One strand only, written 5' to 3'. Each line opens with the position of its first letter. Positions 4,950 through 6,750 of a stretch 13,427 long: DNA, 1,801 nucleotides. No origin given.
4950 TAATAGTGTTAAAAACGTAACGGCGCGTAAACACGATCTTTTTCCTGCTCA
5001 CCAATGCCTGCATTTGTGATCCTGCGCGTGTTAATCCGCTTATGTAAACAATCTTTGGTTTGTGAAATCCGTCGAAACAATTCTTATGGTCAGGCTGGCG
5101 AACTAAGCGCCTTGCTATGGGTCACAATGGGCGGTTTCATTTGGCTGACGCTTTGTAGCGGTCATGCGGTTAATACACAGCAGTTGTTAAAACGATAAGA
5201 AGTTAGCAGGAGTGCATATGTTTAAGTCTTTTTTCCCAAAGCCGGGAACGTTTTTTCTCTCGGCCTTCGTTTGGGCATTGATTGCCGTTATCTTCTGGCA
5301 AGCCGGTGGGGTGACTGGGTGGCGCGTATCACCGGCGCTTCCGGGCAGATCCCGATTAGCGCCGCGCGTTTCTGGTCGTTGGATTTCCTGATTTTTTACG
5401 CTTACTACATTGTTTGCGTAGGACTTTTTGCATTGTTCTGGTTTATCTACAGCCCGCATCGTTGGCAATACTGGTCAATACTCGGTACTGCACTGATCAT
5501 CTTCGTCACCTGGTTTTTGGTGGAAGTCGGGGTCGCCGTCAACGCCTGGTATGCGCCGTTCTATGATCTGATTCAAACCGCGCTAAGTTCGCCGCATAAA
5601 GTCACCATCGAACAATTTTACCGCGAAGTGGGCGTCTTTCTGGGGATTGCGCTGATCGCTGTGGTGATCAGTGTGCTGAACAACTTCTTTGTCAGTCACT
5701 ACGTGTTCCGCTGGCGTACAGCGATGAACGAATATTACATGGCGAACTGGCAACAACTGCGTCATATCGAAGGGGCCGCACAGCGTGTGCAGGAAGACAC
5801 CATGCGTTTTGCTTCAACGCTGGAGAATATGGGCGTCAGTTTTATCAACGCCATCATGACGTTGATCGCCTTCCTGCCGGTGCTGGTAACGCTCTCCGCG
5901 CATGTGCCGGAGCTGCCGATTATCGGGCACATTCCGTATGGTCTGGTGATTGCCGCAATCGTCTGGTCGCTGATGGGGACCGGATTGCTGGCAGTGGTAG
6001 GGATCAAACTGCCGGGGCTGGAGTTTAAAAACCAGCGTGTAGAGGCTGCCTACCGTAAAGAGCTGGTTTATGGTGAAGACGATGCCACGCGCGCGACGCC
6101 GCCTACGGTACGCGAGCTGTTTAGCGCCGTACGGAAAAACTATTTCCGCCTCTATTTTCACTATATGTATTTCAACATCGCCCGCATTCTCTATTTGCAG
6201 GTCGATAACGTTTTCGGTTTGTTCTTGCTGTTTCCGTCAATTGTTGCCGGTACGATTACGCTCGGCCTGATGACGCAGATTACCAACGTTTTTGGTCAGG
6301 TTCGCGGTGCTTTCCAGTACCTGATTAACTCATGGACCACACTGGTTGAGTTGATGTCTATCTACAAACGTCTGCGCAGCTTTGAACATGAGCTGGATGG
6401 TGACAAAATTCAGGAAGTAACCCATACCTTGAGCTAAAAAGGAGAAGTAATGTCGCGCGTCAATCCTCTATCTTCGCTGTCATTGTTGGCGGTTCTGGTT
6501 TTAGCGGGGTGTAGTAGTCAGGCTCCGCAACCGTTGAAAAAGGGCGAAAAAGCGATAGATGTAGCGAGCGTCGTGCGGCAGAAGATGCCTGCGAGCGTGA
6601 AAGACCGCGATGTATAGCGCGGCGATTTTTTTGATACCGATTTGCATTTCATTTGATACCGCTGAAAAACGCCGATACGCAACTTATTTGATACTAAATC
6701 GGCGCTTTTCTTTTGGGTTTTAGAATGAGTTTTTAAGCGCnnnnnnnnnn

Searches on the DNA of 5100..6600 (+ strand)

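Call 3: search_dna_similar(query=window:5100-6600:+, collection=ecoli_genomes, mode=near, max_rows=40)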
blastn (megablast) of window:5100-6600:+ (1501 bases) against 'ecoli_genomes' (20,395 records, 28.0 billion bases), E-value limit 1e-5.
Records with a match: 5448; places in all: 5456; records where one place covers at least 80% of the query: 5419.
Genomes with a match: 5421 of 5426; with a place that covers at least 80% of the query: 5417. Places per genome that has any: lowest 1, median 1, highest 2. On chromosomes: 5428 places; on plasmids: 28.
Best place of each record, by identity: >=99% 1012; 95-99% 4436.
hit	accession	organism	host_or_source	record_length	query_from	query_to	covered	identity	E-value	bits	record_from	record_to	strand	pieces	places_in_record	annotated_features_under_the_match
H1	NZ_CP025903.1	Escherichia coli strain 300709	Homo sapiens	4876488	1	1501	100%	99.9%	0e+0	2767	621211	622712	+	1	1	sbmA: peptide antibiotic transporter SbmA | yaiW: surface-exposed outer membrane lipoprotein YaiW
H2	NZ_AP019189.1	Escherichia coli strain M217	Homo sapiens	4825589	1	1501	100%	99.9%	0e+0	2767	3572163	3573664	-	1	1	sbmA: peptide antibiotic transporter SbmA | yaiW: surface-exposed outer membrane lipoprotein YaiW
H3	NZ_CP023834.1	Escherichia coli strain 4/2-1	Homo sapiens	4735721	1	1501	100%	99.9%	0e+0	2767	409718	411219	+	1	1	sbmA: peptide antibiotic transporter SbmA | yaiW: surface-exposed outer membrane lipoprotein YaiW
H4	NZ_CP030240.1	Escherichia coli strain ER1709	-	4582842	1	1501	100%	99.9%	0e+0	2767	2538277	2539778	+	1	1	sbmA: peptide antibiotic transporter SbmA | yaiW: surface-exposed outer membrane lipoprotein YaiW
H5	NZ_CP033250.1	Escherichia coli strain ECCHD184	chicken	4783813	1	1501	100%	99.9%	0e+0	2767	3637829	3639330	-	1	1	sbmA: peptide antibiotic transporter SbmA | yaiW: surface-exposed outer membrane lipoprotein YaiW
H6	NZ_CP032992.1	Escherichia coli strain W5-6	Jin River water W5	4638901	1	1501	100%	99.9%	0e+0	2767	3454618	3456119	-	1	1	sbmA: peptide antibiotic transporter SbmA | yaiW: surface-exposed outer membrane lipoprotein YaiW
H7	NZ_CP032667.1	Escherichia coli str. K-12 substr. MG1655 strain K-12 ...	Laboratory strain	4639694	1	1501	100%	99.9%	0e+0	2767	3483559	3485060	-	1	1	sbmA: peptide antibiotic transporter SbmA | yaiW: surface-exposed outer membrane lipoprotein YaiW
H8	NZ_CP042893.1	Escherichia coli strain CFSAN061772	missing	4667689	1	1501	100%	99.9%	0e+0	2767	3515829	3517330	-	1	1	sbmA: peptide antibiotic transporter SbmA | yaiW: surface-exposed outer membrane lipoprotein YaiW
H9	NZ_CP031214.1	Escherichia coli strain C600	Homo sapiens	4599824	1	1501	100%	99.9%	0e+0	2767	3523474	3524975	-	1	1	sbmA: peptide antibiotic transporter SbmA | yaiW: surface-exposed outer membrane lipoprotein YaiW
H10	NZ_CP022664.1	Escherichia coli strain FORC 064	cucumber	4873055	1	1501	100%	99.9%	0e+0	2767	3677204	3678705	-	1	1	sbmA: peptide antibiotic transporter SbmA | yaiW: surface-exposed outer membrane lipoprotein YaiW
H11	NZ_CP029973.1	Escherichia coli strain 51008369SK1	Dog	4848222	1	1501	100%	99.9%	0e+0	2767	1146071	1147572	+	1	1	sbmA: peptide antibiotic transporter SbmA | yaiW: surface-exposed outer membrane lipoprotein YaiW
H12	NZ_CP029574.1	Escherichia coli strain DA33133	Homo sapiens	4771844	1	1501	100%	99.9%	0e+0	2767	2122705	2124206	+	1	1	sbmA: peptide antibiotic transporter SbmA | yaiW: surface-exposed outer membrane lipoprotein YaiW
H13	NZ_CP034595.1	Escherichia coli strain WCHEC035053S1G0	missing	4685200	1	1501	100%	99.9%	0e+0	2767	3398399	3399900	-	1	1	sbmA: peptide antibiotic transporter SbmA | yaiW: surface-exposed outer membrane lipoprotein YaiW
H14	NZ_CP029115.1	Escherichia coli strain AR435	missing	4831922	1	1501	100%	99.9%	0e+0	2767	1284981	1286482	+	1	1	sbmA: peptide antibiotic transporter SbmA | yaiW: surface-exposed outer membrane lipoprotein YaiW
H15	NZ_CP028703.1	Escherichia coli strain ME8067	Laboratory strain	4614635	1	1501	100%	99.9%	0e+0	2767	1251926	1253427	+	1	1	sbmA: peptide antibiotic transporter SbmA | yaiW: surface-exposed outer membrane lipoprotein YaiW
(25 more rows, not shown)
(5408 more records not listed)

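Call 6: search_dna_similar(query=window:5280-5340:+, collection=ecoli_genomes, mode=near, max_rows=30)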
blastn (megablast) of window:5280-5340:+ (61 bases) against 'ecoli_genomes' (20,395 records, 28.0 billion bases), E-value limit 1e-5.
Records with a match: 4728; places in all: 4728; records where one place covers at least 80% of the query: 4727.
Genomes with a match: 4722 of 5426; with a place that covers at least 80% of the query: 4721. Places per genome that has any: lowest 1, median 1, highest 2. On chromosomes: 4721 places; on plasmids: 7.
Best place of each record, by identity: 95-99% 4548; 90-95% 180.
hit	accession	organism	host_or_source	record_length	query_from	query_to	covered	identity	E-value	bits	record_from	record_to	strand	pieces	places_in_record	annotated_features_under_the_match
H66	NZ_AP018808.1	Escherichia coli strain E2865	Bos taurus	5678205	1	61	100%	98.4%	2e-21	108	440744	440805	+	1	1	sbmA: peptide antibiotic transporter SbmA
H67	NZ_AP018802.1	Escherichia coli strain E2863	Bos taurus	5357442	1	61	100%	98.4%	2e-21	108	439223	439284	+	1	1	sbmA: peptide antibiotic transporter SbmA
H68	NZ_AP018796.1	Escherichia coli strain E2855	Bos taurus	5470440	1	61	100%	98.4%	2e-21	108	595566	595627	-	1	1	sbmA: peptide antibiotic transporter SbmA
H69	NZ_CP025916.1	Escherichia coli strain 120899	Homo sapiens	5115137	1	61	100%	98.4%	2e-21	108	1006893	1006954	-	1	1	sbmA: peptide antibiotic transporter SbmA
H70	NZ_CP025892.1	Escherichia coli strain 503025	Homo sapiens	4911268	1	61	100%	98.4%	2e-21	108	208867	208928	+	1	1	sbmA: peptide antibiotic transporter SbmA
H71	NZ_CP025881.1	Escherichia coli strain 503440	Homo sapiens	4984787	1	61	100%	98.4%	2e-21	108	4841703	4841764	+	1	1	sbmA: peptide antibiotic transporter SbmA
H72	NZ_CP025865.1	Escherichia coli strain 504211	Homo sapiens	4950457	1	61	100%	98.4%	2e-21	108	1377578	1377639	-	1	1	sbmA: peptide antibiotic transporter SbmA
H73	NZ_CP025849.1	Escherichia coli strain 600468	Homo sapiens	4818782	1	61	100%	98.4%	2e-21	108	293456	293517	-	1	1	sbmA: peptide antibiotic transporter SbmA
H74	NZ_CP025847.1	Escherichia coli strain 602354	Homo sapiens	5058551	1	61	100%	98.4%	2e-21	108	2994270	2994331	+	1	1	sbmA: peptide antibiotic transporter SbmA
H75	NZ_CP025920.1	Escherichia coli strain 103605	Homo sapiens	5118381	1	61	100%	98.4%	2e-21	108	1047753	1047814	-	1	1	sbmA: peptide antibiotic transporter SbmA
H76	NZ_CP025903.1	Escherichia coli strain 300709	Homo sapiens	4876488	1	61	100%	98.4%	2e-21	108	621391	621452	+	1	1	sbmA: peptide antibiotic transporter SbmA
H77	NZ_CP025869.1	Escherichia coli strain 503829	Homo sapiens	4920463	1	61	100%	98.4%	2e-21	108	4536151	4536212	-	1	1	sbmA: peptide antibiotic transporter SbmA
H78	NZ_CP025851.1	Escherichia coli strain 510016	Homo sapiens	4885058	1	61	100%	98.4%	2e-21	108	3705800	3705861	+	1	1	sbmA: peptide antibiotic transporter SbmA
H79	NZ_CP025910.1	Escherichia coli strain 204446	Homo sapiens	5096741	1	61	100%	98.4%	2e-21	108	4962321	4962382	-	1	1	sbmA: peptide antibiotic transporter SbmA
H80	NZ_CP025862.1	Escherichia coli strain 504237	Homo sapiens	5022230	1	61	100%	98.4%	2e-21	108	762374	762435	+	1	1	sbmA: peptide antibiotic transporter SbmA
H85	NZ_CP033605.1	Escherichia coli O157:H7 strain TR01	Cattle carcass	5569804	1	61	100%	98.4%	2e-21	108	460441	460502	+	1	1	sbmA: peptide antibiotic transporter SbmA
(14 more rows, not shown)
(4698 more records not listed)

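Call 9: get_annotated_region(hit=H7, flank=1500)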
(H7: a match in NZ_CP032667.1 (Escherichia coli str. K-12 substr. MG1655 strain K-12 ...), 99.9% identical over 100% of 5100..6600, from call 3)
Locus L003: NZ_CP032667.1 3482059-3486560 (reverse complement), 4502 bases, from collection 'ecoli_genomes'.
description: Escherichia coli str. K-12 substr. MG1655 strain K-12 chromosome, complete genome
organism: Escherichia coli str. K-12 substr. MG1655 strain K-12 substr. MG1655 (NCBI taxid 511145)
replicon: chromosome; assembly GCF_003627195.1
host: -; source: Laboratory strain; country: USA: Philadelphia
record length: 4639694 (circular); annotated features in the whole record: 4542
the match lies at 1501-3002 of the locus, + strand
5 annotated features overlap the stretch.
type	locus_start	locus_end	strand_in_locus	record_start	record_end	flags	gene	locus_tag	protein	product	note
CDS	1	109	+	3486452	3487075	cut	iprA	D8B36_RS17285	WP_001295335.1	hydrogen peroxide resistance inhibitor IprA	-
CDS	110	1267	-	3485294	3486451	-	ampH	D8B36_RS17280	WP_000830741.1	D-alanyl-D-alanine-carboxypeptidase/endopeptidase AmpH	-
CDS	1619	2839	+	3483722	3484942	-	sbmA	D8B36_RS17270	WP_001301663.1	peptide antibiotic transporter SbmA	-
CDS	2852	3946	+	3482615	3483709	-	yaiW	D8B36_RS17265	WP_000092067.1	surface-exposed outer membrane lipoprotein YaiW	-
CDS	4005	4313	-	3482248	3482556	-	yaiY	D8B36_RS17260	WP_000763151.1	YaiY family protein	-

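Call 32: search_dna_similar(query=L014:9990-10090:+, collection=ecoli_genomes, mode=near, max_rows=12)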
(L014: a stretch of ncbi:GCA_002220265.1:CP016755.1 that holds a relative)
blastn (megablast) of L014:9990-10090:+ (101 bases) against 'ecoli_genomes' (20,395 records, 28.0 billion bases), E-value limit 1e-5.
Records with a match: 5448; places in all: 5448; records where one place covers at least 80% of the query: 5448.
Genomes with a match: 5421 of 5426; with a place that covers at least 80% of the query: 5421. Places per genome that has any: lowest 1, median 1, highest 2. On chromosomes: 5420 places; on plasmids: 28.
Best place of each record, by identity: >=99% 1865; 95-99% 3561; 90-95% 21; 80-90% 1.
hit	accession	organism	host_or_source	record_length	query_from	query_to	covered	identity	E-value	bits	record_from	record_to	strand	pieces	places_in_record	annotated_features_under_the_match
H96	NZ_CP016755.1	Escherichia coli strain FORC_044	Homo sapiens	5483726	1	101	100%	100.0%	7e-45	187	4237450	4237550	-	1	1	sbmA: peptide antibiotic transporter SbmA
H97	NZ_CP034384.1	Escherichia coli O157:H7 strain FRIK804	Calf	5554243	1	101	100%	100.0%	7e-45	187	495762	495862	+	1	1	sbmA: peptide antibiotic transporter SbmA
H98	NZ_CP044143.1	Escherichia coli O157 strain AR-0429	missing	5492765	1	101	100%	100.0%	7e-45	187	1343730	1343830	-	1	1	sbmA: peptide antibiotic transporter SbmA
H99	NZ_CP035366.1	Escherichia coli O157:H7 strain C1-057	Rectal fecal grab samples from a ...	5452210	1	101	100%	100.0%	7e-45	187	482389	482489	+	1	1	sbmA: peptide antibiotic transporter SbmA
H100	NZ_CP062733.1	Escherichia coli O157:H7 strain Z1767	Bovine Faeces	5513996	1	101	100%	100.0%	7e-45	187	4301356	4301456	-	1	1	sbmA: peptide antibiotic transporter SbmA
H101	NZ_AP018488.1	Escherichia coli O157:H7 strain PV15-279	Homo sapiens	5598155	1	101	100%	99.0%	3e-43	182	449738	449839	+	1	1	sbmA: peptide antibiotic transporter SbmA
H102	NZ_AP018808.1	Escherichia coli strain E2865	Bos taurus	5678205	1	101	100%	99.0%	3e-43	182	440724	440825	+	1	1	sbmA: peptide antibiotic transporter SbmA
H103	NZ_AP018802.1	Escherichia coli strain E2863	Bos taurus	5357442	1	101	100%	99.0%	3e-43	182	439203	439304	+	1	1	sbmA: peptide antibiotic transporter SbmA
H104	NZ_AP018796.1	Escherichia coli strain E2855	Bos taurus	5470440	1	101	100%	99.0%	3e-43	182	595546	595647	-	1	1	sbmA: peptide antibiotic transporter SbmA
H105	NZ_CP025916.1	Escherichia coli strain 120899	Homo sapiens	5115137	1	101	100%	99.0%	3e-43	182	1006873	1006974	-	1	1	sbmA: peptide antibiotic transporter SbmA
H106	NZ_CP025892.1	Escherichia coli strain 503025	Homo sapiens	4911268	1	101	100%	99.0%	3e-43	182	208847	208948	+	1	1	sbmA: peptide antibiotic transporter SbmA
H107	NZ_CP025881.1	Escherichia coli strain 503440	Homo sapiens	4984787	1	101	100%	99.0%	3e-43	182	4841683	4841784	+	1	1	sbmA: peptide antibiotic transporter SbmA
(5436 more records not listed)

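Call 37: get_annotated_region(hit=H97, flank=1500)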
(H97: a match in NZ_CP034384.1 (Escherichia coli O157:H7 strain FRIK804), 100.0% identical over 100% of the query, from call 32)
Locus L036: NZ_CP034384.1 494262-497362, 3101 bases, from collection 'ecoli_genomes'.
description: Escherichia coli O157:H7 strain FRIK804 chromosome, complete genome
organism: Escherichia coli O157:H7 strain FRIK804 (NCBI taxid 83334)
replicon: chromosome; assembly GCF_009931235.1
host: -; source: Calf; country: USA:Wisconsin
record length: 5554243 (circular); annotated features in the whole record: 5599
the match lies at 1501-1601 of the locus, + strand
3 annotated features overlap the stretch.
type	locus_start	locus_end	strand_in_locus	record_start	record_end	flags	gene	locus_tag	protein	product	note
CDS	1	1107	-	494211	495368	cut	ampH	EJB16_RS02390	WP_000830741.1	D-alanyl-D-alanine-carboxypeptidase/endopeptidase AmpH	-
CDS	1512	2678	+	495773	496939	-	sbmA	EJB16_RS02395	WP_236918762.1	peptide antibiotic transporter SbmA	-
CDS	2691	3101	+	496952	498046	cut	yaiW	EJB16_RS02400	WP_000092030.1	surface-exposed outer membrane lipoprotein YaiW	-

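Call 51: search_dna_similar(query=L006:7800-14300:+, collection=ecoli_genomes, mode=near, max_rows=4)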
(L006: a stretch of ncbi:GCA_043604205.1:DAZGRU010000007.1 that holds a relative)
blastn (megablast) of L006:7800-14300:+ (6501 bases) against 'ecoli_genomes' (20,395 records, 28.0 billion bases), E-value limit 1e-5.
Records with a match: 5450; places in all: 5455; records where one place covers at least 80% of the query: 5420.
Genomes with a match: 5423 of 5426; with a place that covers at least 80% of the query: 5418. Places per genome that has any: lowest 1, median 1, highest 2. On chromosomes: 5427 places; on plasmids: 28.
Best place of each record, by identity: >=99% 2599; 95-99% 2851.
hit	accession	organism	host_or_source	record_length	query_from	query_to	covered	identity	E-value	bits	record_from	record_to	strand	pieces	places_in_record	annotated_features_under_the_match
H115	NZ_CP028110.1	Escherichia coli O121 str. RM8352 strain RM8352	creek sediment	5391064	1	6501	100%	100.0%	0e+0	12000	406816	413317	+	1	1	sbmA: peptide antibiotic transporter SbmA | ampH: D-alanyl-D-alanine-carboxypeptidase/endopeptidase AmpH | yaiW: surface-exposed outer membrane lipoprotein YaiW | ddlA: D-alanine--D-alanine ligase | iprA: hydrogen peroxide resistance inhibitor IprA | and 2 other names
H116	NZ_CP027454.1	Escherichia coli strain 2014C-4423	Homo sapiens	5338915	1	6501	100%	100.0%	0e+0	12000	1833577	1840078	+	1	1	sbmA: peptide antibiotic transporter SbmA | ampH: D-alanyl-D-alanine-carboxypeptidase/endopeptidase AmpH | yaiW: surface-exposed outer membrane lipoprotein YaiW | ddlA: D-alanine--D-alanine ligase | iprA: hydrogen peroxide resistance inhibitor IprA | and 2 other names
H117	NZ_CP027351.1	Escherichia coli strain 2014C-3655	missing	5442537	1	6501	100%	100.0%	0e+0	12000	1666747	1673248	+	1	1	sbmA: peptide antibiotic transporter SbmA | ampH: D-alanyl-D-alanine-carboxypeptidase/endopeptidase AmpH | yaiW: surface-exposed outer membrane lipoprotein YaiW | ddlA: D-alanine--D-alanine ligase | iprA: hydrogen peroxide resistance inhibitor IprA | and 2 other names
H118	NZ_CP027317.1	Escherichia coli strain 2015C-3107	Homo sapiens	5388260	1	6501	100%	100.0%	0e+0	12000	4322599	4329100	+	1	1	sbmA: peptide antibiotic transporter SbmA | ampH: D-alanyl-D-alanine-carboxypeptidase/endopeptidase AmpH | yaiW: surface-exposed outer membrane lipoprotein YaiW | ddlA: D-alanine--D-alanine ligase | iprA: hydrogen peroxide resistance inhibitor IprA | and 2 other names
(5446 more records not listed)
